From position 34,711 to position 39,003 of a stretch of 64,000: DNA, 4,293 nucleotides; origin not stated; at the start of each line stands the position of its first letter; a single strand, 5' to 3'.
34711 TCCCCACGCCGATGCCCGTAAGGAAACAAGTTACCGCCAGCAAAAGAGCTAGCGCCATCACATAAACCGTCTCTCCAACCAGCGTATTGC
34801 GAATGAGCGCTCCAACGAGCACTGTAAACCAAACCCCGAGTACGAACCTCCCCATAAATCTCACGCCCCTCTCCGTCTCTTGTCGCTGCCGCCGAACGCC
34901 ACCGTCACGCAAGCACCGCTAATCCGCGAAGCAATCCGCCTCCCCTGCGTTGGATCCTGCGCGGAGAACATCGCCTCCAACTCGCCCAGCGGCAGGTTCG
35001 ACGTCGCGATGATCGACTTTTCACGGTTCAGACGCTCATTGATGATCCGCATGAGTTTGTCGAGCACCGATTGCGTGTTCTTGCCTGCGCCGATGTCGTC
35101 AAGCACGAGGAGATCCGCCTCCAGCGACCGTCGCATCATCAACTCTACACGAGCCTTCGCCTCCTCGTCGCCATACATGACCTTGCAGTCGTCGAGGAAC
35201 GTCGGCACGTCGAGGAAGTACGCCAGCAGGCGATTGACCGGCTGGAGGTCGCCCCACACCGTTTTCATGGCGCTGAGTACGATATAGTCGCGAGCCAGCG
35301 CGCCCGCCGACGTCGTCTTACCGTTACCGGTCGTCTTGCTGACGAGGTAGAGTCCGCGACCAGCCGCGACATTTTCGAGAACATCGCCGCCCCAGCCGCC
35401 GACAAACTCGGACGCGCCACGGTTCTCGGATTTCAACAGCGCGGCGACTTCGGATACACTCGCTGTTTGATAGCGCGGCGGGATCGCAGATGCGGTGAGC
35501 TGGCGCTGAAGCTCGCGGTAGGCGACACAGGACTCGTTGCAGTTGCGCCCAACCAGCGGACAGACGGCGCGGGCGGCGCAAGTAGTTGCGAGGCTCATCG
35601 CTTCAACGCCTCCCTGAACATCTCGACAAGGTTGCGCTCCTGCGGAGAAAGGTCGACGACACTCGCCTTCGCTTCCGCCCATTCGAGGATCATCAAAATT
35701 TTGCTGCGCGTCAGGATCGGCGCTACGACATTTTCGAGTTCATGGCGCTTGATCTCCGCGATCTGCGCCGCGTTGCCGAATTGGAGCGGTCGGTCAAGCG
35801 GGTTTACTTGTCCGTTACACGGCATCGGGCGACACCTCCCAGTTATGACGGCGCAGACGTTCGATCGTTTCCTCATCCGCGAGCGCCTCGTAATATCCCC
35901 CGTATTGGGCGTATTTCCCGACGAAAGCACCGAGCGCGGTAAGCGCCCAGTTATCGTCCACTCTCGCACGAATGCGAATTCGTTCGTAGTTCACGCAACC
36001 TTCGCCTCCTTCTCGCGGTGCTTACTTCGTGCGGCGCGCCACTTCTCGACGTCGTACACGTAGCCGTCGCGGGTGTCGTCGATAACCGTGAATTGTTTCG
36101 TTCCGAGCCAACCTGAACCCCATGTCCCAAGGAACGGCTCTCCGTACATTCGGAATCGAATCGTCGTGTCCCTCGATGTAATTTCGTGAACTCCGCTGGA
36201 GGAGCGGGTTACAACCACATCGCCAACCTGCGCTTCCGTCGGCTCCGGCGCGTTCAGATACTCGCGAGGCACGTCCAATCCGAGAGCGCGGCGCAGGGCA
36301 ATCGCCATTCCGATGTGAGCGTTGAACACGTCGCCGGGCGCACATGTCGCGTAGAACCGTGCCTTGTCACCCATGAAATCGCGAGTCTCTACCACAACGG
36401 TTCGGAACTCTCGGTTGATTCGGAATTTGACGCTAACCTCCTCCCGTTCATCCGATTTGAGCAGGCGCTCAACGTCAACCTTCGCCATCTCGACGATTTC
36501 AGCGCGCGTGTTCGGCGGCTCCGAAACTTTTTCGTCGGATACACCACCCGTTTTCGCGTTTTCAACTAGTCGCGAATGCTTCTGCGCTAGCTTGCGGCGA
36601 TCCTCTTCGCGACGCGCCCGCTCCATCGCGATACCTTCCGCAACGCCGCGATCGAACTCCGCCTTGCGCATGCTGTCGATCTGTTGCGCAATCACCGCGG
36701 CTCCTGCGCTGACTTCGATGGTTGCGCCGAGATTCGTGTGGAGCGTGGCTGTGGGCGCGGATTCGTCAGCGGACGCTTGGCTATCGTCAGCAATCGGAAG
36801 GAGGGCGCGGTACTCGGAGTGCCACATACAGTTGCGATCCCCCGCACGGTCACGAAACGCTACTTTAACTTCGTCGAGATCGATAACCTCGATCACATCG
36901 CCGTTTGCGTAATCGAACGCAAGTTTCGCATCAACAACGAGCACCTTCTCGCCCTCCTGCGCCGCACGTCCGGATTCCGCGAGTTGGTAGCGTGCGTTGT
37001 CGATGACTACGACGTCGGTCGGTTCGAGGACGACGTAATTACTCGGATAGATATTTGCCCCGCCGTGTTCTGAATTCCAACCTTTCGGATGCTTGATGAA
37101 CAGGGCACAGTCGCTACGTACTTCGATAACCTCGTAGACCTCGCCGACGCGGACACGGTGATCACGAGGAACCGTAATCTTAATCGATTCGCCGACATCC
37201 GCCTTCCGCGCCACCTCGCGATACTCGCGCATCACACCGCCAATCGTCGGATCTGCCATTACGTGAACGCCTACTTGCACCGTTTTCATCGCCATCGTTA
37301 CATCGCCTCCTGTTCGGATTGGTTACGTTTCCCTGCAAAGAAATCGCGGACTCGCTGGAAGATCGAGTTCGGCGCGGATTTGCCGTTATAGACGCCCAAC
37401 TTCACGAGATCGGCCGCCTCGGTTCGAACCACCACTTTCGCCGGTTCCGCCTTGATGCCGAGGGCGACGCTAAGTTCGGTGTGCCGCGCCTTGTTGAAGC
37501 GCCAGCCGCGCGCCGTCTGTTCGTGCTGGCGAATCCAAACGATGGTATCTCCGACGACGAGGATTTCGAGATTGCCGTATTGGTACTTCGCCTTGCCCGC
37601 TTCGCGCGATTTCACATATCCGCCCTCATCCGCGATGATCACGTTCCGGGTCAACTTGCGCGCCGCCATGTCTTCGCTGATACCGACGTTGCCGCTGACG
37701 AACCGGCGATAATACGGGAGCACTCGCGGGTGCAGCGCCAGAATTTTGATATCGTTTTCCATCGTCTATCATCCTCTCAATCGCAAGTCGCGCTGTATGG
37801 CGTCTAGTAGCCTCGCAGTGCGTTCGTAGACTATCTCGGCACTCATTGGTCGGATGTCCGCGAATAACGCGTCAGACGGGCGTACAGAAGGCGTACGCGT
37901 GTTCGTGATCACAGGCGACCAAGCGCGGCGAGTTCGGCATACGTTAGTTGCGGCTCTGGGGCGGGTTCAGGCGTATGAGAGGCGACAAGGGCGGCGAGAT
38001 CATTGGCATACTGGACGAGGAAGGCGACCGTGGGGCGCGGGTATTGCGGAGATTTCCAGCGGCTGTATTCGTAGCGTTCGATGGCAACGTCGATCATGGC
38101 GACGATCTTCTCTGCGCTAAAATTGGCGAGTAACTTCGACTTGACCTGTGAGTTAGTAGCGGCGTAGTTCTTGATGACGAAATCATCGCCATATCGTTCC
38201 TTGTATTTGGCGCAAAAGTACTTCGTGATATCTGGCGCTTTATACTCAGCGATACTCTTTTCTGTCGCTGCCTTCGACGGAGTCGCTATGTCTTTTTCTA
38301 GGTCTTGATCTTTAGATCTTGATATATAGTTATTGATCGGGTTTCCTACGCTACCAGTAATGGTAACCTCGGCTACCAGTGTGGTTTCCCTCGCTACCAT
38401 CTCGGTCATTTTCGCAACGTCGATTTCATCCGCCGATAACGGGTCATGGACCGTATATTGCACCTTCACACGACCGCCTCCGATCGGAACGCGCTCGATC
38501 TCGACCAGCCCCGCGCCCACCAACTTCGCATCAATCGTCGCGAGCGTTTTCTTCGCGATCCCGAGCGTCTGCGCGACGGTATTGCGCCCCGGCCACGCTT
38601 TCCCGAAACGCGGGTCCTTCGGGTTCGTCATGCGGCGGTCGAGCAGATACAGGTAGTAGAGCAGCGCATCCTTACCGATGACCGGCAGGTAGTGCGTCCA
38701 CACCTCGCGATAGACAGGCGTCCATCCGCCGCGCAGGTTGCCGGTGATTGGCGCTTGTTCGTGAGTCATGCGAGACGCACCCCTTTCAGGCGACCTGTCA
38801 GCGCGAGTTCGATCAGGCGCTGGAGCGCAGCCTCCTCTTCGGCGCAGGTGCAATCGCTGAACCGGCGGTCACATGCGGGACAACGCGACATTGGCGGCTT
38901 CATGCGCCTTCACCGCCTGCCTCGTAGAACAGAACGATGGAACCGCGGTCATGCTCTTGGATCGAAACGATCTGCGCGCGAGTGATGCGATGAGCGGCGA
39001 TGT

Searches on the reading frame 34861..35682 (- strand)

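Call 11: search_protein_families(library=phrogs, max_evalue=0.0001, proteins=[window:34861-35682:-])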
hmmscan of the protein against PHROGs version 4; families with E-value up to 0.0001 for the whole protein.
window:34861-35682:- (273 aa): 3 families
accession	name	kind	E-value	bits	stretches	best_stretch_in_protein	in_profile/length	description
phrog_50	-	DNA, RNA and nucleotide metabolism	3.3e-33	116.6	1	40-273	307-514/570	DnaC-like helicase loader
phrog_3277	-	DNA, RNA and nucleotide metabolism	2.7e-17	64.1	1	116-271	17-155/168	DnaC-like helicase loader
phrog_26922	-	DNA, RNA and nucleotide metabolism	1e-05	27.1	1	184-240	7-63/92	DnaC-like helicase loader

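Call 102: search_protein_families(library=ncbifam, max_evalue=0.001, proteins=[window:34861-35682:-])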
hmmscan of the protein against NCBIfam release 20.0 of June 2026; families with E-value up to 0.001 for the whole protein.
window:34861-35682:- (273 aa): 8 families
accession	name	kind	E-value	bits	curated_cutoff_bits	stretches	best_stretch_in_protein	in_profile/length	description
NF005992.0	PRK08116.1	subfamily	2.4e-21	76.1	189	1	110-271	116-254/269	hypothetical protein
NF005304.0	PRK06835.1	equivalog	1.1e-13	51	215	1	182-270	240-321/330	ATP-binding protein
NF006505.0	PRK08939.1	equivalog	7.3e-13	48.5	228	1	103-270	151-305/306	primosomal protein DnaI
NF038214.1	IS21_help_AAA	equivalog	7.9e-11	42.1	200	1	172-270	135-230/232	IS21-like element helper ATPase IstB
NF001154.0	PRK00149.3-3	equivalog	6.2e-06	25.4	410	1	176-237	203-264/462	chromosomal replication initiator protein DnaA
NF006616.1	PRK09183.1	subfamily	9.4e-06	25.1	300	1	176-242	149-215/253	IS21-like element helper ATPase IstB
TIGR00362.1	DnaA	equivalog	0.0007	18.8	343.9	1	185-238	197-250/437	chromosomal replication initiator protein DnaA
NF006038.0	PRK08181.1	subfamily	0.00099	18.4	317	0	185-242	165-221/271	transposase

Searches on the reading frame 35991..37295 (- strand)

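Call 11: search_protein_families(library=phrogs, max_evalue=0.0001, proteins=[window:35991-37295:-])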
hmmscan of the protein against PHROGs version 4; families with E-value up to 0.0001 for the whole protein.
window:35991-37295:- (434 aa): 5 families
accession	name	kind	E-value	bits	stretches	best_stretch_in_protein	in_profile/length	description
phrog_17910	-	unknown function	2.3e-50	172.7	1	105-378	57-318/350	-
phrog_22171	-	unknown function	4.5e-19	70.1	1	286-364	126-206/257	-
phrog_27882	-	unknown function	5.4e-19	69.9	1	9-182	7-194/330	-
phrog_19251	-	unknown function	2.9e-17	64.3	1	277-369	102-197/239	-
phrog_38360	-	unknown function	3.1e-13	50.6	1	263-364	38-148/192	-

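Call 23: search_protein_families(library=pfam, max_evalue=0.01, proteins=[window:35991-37295:-])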
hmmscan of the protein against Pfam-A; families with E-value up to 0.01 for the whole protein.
window:35991-37295:- (434 aa): 0 families

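Call 102: search_protein_families(library=ncbifam, max_evalue=0.001, proteins=[window:35991-37295:-])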
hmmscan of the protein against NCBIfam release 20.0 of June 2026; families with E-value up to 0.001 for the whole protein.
window:35991-37295:- (434 aa): 0 families

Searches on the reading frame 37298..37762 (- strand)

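Call 11: search_protein_families(library=phrogs, max_evalue=0.0001, proteins=[window:37298-37762:-])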
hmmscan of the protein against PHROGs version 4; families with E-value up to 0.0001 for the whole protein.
window:37298-37762:- (154 aa): 1 family
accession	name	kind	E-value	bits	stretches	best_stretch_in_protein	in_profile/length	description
phrog_15690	-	unknown function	2.6e-21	76.8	1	5-106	1-103/114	-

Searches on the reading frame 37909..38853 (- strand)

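Call 11: search_protein_families(library=phrogs, max_evalue=0.0001, proteins=[window:37909-38853:-])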
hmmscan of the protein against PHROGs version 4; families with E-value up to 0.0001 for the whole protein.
window:37909-38853:- (314 aa): 1 family
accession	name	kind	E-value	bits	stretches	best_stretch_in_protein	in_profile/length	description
phrog_6154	-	unknown function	2.2e-06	28.8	1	193-283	8-94/127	-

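Call 23: search_protein_families(library=pfam, max_evalue=0.01, proteins=[window:37909-38853:-])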
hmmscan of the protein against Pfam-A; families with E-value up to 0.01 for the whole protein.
window:37909-38853:- (314 aa): 1 family
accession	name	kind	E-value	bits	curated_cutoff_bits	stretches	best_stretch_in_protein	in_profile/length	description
PF23336.1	HTH_TbsP_C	-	0.0007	20.1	27.1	1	95-139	62-107/121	Transcriptional regulator TbsP-like, C-terminal HTH domain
